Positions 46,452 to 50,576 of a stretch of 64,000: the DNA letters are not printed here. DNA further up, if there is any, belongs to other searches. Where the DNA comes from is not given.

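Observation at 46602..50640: Kinase-RasGEF fusion with atypical kinase motifs and an unresolved 5' end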

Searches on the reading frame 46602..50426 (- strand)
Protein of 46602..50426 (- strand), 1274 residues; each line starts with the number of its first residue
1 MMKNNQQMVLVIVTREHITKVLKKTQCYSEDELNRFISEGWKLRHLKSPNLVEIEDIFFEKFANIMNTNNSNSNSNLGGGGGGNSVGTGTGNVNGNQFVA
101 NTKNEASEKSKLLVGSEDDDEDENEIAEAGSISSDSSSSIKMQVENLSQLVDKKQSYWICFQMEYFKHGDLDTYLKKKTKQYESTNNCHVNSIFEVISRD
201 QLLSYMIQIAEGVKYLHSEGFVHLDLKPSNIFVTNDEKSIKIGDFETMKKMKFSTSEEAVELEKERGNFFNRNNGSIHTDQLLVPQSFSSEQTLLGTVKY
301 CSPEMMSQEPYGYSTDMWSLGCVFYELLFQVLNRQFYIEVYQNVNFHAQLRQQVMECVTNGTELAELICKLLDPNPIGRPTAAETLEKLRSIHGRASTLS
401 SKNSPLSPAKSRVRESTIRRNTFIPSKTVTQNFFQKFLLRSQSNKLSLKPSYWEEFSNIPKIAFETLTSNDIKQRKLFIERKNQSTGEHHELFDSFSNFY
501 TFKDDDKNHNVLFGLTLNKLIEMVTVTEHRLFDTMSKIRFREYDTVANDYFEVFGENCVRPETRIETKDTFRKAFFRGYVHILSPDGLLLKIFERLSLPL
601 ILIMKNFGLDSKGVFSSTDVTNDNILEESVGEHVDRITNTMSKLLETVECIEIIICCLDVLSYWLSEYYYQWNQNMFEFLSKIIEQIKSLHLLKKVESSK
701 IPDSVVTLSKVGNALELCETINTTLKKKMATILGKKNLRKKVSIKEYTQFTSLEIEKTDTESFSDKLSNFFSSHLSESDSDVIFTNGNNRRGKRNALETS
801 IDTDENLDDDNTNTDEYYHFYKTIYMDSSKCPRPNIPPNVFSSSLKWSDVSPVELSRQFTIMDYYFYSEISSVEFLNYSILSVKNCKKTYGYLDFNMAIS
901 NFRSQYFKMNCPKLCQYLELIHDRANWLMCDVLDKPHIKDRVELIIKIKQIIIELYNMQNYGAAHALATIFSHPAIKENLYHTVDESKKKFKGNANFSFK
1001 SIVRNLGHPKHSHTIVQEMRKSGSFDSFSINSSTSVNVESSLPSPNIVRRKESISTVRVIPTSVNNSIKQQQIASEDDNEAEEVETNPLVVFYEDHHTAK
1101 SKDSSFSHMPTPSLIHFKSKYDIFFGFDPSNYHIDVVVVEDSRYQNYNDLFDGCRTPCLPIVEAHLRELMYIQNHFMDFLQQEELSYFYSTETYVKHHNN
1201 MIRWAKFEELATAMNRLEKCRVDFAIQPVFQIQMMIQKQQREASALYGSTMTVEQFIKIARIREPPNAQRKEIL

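Call 4: search_protein_families(library=pfam, proteins=[window:46602-50426:-], max_evalue=0.1)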
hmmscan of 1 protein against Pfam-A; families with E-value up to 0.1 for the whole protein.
window:46602-50426:- (1274 aa): 8 families
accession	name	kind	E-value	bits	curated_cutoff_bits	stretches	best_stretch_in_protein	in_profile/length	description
PF00069.31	Pkinase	-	5.5e-33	114.9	31.7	1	141-387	54-259/263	Protein kinase domain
PF07714.23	PK_Tyr_Ser-Thr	-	1.7e-25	90.3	23.1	2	141-252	57-153/258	Protein tyrosine and serine/threonine kinase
PF00617.24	RasGEF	-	2.4e-15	57.3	23.1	1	854-1001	1-124/181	RasGEF domain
PF14531.12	Kinase-like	-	0.00082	19.2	25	1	147-258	99-202/289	Kinase-like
PF03109.22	ABC1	-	0.0057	16.3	22.9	1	213-261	180-227/244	ABC1 atypical kinase-like domain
PF21117.3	MRB1590_C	-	0.018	16.1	27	0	142-177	17-48/102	MRB1590 C-terminal domain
PF00618.25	RasGEF_N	-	0.022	15.4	28.3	1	567-680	21-100/106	RasGEF N-terminal motif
PF17403.7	Nrap_D2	-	0.073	13.3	33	0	459-520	59-122/151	Nrap protein PAP/OAS-like domain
